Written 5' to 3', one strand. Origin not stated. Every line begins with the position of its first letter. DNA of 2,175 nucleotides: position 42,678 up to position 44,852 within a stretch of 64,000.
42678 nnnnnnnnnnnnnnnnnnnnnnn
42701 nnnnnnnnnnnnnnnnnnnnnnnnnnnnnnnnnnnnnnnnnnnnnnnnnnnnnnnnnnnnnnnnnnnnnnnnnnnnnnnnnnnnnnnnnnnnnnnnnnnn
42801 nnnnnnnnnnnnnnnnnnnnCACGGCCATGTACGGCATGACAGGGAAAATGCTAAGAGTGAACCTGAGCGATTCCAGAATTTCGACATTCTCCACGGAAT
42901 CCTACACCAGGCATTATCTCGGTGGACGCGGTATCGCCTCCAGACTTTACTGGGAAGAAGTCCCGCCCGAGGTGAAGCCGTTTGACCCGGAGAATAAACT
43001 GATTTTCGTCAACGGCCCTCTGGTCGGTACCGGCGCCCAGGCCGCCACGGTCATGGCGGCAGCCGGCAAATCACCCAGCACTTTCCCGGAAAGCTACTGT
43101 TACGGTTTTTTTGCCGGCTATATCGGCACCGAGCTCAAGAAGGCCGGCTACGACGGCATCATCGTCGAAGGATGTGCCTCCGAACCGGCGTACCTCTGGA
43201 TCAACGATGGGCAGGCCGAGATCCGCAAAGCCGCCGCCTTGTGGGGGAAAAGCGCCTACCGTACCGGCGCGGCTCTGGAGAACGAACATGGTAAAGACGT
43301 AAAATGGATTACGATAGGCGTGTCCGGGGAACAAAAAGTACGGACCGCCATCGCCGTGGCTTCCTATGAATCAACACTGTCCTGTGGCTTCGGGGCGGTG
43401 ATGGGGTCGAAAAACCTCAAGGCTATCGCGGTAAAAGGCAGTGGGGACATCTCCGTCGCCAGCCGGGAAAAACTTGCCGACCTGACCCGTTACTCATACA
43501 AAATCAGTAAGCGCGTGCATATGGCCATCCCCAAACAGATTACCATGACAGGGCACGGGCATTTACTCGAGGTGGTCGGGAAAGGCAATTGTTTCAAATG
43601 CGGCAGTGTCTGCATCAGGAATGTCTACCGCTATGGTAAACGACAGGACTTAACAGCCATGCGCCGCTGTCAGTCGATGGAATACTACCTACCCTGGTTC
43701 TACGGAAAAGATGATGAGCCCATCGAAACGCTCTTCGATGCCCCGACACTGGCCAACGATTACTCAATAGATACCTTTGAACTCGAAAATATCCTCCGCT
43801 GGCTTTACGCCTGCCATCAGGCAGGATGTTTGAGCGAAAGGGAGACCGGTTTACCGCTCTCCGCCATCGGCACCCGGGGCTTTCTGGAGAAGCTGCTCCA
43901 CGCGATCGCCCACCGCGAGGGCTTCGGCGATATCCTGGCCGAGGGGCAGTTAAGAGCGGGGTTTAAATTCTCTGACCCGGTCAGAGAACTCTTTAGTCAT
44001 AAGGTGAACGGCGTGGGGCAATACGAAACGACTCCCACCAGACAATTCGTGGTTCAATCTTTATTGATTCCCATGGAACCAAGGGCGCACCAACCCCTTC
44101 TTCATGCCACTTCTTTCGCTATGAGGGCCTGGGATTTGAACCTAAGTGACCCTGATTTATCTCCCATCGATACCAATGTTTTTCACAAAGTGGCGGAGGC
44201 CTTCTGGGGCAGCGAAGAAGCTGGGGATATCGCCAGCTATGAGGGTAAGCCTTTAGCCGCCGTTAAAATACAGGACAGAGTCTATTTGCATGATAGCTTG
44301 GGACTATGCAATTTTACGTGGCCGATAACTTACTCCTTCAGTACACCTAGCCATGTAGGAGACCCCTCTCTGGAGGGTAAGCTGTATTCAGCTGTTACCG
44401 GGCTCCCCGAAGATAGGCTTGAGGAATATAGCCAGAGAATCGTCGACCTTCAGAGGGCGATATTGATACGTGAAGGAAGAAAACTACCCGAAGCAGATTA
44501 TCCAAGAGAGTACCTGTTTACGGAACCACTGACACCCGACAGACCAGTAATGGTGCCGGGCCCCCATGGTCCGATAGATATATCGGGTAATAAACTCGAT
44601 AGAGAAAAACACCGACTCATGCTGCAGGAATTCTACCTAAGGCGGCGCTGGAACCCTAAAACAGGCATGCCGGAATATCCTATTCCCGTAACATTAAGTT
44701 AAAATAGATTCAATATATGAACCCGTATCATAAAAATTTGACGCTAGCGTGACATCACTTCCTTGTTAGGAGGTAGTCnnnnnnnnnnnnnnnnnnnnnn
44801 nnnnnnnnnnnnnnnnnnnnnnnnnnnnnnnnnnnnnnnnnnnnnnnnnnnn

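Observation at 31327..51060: Segmentally duplicated catabolic module: AOR, Liv-type importer, OYE-FAD/Fe-S reductase and SDR, repeated in tandem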

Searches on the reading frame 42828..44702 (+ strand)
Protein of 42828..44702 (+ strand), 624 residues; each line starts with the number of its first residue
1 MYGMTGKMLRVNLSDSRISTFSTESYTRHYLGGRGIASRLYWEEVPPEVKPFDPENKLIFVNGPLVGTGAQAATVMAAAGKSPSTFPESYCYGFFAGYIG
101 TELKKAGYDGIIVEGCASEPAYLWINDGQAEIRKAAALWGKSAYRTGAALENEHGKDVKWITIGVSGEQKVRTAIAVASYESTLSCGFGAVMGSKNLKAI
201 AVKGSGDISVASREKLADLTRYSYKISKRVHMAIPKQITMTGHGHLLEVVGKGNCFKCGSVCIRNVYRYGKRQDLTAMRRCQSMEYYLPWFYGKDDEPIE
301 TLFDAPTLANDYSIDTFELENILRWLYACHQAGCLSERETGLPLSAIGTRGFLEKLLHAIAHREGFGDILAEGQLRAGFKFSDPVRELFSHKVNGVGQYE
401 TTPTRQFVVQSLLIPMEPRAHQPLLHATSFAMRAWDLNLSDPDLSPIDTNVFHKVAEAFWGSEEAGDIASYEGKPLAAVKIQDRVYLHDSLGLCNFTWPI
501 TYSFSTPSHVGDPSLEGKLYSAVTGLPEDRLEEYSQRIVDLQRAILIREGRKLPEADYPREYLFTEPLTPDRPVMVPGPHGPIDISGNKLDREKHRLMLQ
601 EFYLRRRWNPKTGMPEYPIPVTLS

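Call 6: search_protein_families(library=pfam, proteins=[window:42828-44702:+])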
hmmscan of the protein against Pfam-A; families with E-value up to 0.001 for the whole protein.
window:42828-44702:+ (624 aa): 2 families
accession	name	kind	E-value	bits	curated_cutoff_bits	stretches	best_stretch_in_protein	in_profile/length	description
PF02730.20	AFOR_N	-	4.7e-60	203.2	29.8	1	6-204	1-198/199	Aldehyde ferredoxin oxidoreductase, N-terminal domain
PF01314.23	AFOR_C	-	5.4e-42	144.7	27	1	250-616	65-376/385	Aldehyde ferredoxin oxidoreductase, domains 2 & 3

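Call 9: search_protein_families(library=ncbifam, proteins=[window:42828-44702:+], max_evalue=0.00001)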
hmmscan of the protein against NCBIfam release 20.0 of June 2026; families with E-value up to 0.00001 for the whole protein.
window:42828-44702:+ (624 aa): 1 family
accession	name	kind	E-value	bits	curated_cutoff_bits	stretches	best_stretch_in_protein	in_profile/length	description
NF007354.0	PRK09849.1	equivalog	1.1e-77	262.2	868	2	2-225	6-228/703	aldehyde ferredoxin oxidoreductase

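Call 10: find_encoding_contigs(protein=window:42828-44702:+, flank=10000, max_places=6)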
Protein window:42828-44702:+ (624 aa): no gene with exactly this product is on record in the collection.

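Call 11: find_homologous_proteins(query=window:42828-44702:+, max_evalue=1e-20)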
Query window:42828-44702:+ (624 aa): 7032 proteins with E <= 1e-20 among 8000 candidates; the best 120 are listed.
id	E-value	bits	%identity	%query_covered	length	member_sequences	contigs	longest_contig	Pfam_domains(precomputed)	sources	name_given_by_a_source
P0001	0.0e+0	1461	100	100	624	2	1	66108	PF02730.21,PF01314.24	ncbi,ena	-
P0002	0.0e+0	1184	80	100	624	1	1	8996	PF02730.21,PF01314.24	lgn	-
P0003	0.0e+0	1144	77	99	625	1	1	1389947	PF02730.21,PF01314.24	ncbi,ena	-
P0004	0.0e+0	1136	76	99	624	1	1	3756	PF02730.21,PF01314.24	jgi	jgi:aldehyde:ferredoxin oxidoreductase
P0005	0.0e+0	1127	76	100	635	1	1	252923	PF02730.21,PF01314.24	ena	-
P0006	0.0e+0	1123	77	100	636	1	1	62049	PF02730.21,PF01314.24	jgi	jgi:aldehyde:ferredoxin oxidoreductase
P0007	0.0e+0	1121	75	100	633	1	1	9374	PF02730.21,PF01314.24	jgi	jgi:aldehyde:ferredoxin oxidoreductase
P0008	0.0e+0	1115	75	100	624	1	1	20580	PF02730.21,PF01314.24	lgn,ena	-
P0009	0.0e+0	1109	75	100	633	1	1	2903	PF02730.21,PF01314.24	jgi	jgi:aldehyde:ferredoxin oxidoreductase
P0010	0.0e+0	1105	75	99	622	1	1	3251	PF02730.21,PF01314.24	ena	-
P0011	0.0e+0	1099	74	100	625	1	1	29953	PF02730.21,PF01314.24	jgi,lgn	jgi:aldehyde:ferredoxin oxidoreductase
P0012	0.0e+0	1089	73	100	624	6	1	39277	PF02730.21,PF01314.24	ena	-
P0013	0.0e+0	1079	73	100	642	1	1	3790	PF02730.21,PF01314.24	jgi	jgi:aldehyde:ferredoxin oxidoreductase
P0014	0.0e+0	1074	72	100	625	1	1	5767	PF02730.21,PF01314.24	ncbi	-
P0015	0.0e+0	1070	72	100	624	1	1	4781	PF02730.21,PF01314.24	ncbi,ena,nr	ncbi:MAG TPA: aldehyde ferredoxin oxidoreductase N-terminal domain-containing protein [Dehalococcoid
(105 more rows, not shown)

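Call 12: find_encoding_contigs(protein=P0003, flank=10000, max_places=3)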
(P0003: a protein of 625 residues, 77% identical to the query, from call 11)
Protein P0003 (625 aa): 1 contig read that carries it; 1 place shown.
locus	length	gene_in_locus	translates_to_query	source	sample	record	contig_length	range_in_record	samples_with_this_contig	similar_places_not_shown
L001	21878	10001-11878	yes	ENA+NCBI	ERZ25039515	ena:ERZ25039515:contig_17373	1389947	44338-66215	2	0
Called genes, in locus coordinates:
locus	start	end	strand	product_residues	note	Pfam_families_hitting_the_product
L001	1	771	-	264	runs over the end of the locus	PF04402:SIMPL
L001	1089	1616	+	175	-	PF10502:Peptidase_S26, PF00717:Peptidase_S24 (faint)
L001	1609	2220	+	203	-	PF00156:Pribosyltran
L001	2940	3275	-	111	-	-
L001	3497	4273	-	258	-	PF13248:Zn_ribbon_3 (weak), PF12869:tRNA_anti-like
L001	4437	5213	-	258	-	PF02625:XdhC_CoxI, PF13478:XdhC_C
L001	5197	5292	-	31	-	-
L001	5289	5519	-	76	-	-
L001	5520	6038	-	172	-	-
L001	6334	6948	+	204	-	PF00483:NTP_transferase (weak), PF01128:IspD, PF12804:NTP_transf_3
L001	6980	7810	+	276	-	PF19842:YqeC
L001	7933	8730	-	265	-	PF02634:FdhD-NarQ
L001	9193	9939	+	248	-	-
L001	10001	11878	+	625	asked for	PF02730:AFOR_N, PF01314:AFOR_C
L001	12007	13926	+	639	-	PF02730:AFOR_N, PF01314:AFOR_C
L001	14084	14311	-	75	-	PF13083:KH_KhpA-B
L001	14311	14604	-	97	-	PF00886:Ribosomal_S16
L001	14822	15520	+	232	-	PF04493:Endonuclease_5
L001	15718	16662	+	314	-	PF03462:PCRF, PF00472:RF-1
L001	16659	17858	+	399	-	PF13485:Peptidase_MA_2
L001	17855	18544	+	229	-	PF20582:UPF0758_N, PF12826:HHH_2 (weak), PF14520:HHH_5, PF00633:HHH (weak), PF04002:RadC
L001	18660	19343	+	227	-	PF18306:LDcluster4, PF03641:Lysine_decarbox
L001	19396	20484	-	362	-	PF10996:Beta-Casp, PF07521:RMMBL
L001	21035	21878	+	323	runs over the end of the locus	PF00365:PFK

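Call 13: find_encoding_contigs(protein=P0001, flank=10000, max_places=3)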
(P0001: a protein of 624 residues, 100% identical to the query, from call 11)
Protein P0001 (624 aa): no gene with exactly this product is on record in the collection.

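Call 14: search_solved_structures(query=window:42828-44702:+, max_evalue=0.00001)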
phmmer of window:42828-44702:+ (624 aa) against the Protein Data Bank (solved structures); distinct sequences matched with E-value up to 0.00001: 9.
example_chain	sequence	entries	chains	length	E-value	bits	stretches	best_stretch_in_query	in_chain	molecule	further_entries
9mqx_D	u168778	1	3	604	1.2e-51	179.1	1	1-224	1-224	Aldehyde:ferredoxin oxidoreductase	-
1aor_A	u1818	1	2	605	7.2e-48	166.5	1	1-222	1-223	ALDEHYDE FERREDOXIN OXIDOREDUCTASE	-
1b25_A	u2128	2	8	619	2.8e-45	158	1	1-225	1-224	PROTEIN (FORMALDEHYDE FERREDOXIN OXIDOREDUCTASE) | FORMALDEHYDE FERREDOXIN OXIDOREDUCTASE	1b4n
4z3w_A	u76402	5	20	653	4.5e-41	144.1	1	2-220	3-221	Benzoyl-CoA reductase, putative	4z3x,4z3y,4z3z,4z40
9g7j_A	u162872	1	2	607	6.1e-40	140.4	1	1-219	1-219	Aldehyde ferredoxin oxidoreductase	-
6x6u_A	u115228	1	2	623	3.5e-38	134.6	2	1-225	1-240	Formaldehyde:ferredoxin oxidoreductase wor5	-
6x1o_A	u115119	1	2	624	3.5e-38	134.6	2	1-225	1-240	Formaldehyde:ferredoxin oxidoreductase wor5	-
8c0z_A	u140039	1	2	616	1.1e-37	132.9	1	3-209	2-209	Aldehyde:ferredoxin oxidoreductase,tungsten-containing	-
9q1t_A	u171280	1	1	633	4.3e-29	104.5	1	6-279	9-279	Tungsten-dependent aldehyde oxidoreductase WOR83 from Haloferax volcanii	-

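Call 17: find_encoding_contigs(protein=P0005, flank=10000, max_places=2)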
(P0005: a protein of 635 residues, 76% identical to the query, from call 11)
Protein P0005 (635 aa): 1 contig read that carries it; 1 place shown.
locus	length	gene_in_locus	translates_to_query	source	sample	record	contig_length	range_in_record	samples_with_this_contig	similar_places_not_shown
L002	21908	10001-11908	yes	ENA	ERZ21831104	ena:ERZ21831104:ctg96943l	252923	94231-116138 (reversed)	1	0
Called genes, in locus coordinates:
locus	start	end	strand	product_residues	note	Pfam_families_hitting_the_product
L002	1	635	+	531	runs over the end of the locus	PF00106:adh_short, PF13561:adh_short_C2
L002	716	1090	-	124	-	-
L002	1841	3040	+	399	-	PF13433:Peripla_BP_5 (weak), PF13458:Peripla_BP_6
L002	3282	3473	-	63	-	-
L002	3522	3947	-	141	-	-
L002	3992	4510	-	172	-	-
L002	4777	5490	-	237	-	PF00392:GntR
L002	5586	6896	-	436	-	PF06808:DctM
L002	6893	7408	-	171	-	PF04290:DctQ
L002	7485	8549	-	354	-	PF03480:DctP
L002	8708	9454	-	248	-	-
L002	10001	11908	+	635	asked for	PF02730:AFOR_N, PF01314:AFOR_C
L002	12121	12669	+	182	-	PF11136:DUF2889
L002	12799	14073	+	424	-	-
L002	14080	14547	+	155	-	-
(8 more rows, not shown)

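Call 18: find_encoding_contigs(protein=P0006, flank=10000, max_places=2)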
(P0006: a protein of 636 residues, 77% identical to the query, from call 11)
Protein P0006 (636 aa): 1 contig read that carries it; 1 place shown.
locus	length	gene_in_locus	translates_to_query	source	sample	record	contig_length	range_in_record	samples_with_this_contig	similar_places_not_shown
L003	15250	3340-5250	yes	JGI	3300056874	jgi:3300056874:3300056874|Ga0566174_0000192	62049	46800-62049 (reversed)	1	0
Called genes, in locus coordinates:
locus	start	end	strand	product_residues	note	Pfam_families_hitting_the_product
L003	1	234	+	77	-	?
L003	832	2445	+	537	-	PF21827:New_glue (faint), PF00496:SBP_bac_5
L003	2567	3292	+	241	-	PF00881:Nitroreductase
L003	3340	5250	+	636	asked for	PF02730:AFOR_N, PF01314:AFOR_C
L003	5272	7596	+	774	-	PF04879:Molybdop_Fe4S4 (weak), PF00384:Molybdopterin, PF01568:Molydop_binding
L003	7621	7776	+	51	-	-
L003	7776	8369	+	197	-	-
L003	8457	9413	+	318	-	PF19300:BPD_transp_1_N, PF00528:BPD_transp_1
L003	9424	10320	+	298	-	PF12911:OppC_N, PF00528:BPD_transp_1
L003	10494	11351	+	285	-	PF00756:Esterase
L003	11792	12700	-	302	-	PF01545:Cation_efflux, PF16916:ZT_dimer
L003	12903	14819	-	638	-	PF02730:AFOR_N, PF01314:AFOR_C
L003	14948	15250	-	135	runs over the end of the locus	-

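Call 19: find_encoding_contigs(protein=P0002, flank=10000, max_places=2)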
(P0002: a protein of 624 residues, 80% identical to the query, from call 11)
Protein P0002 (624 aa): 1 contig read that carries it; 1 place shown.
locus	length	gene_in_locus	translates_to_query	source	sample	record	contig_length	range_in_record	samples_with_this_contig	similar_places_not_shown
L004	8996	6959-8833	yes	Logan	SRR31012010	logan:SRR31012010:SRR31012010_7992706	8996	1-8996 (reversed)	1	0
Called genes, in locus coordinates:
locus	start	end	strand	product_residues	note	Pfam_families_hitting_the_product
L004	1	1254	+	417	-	?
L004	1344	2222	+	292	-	PF02653:BPD_transp_2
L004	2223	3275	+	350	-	PF02653:BPD_transp_2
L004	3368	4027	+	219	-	PF00005:ABC_tran, PF13304:AAA_21 (weak), PF12399:BCA_ABC_TP_C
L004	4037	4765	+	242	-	PF09818:ABC_ATPase (faint), PF00005:ABC_tran, PF13304:AAA_21 (weak)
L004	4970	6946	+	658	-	PF00724:Oxidored_FMN, PF00070:Pyr_redox (weak), PF00890:FAD_binding_2 (weak), PF03486:HI0933_like (weak), PF07992:Pyr_redox_2, PF12831:FAD_oxidored, PF13450:NAD_binding_8 (weak), PF00070:Pyr_redox (weak), +7 more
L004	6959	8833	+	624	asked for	PF02730:AFOR_N, PF01314:AFOR_C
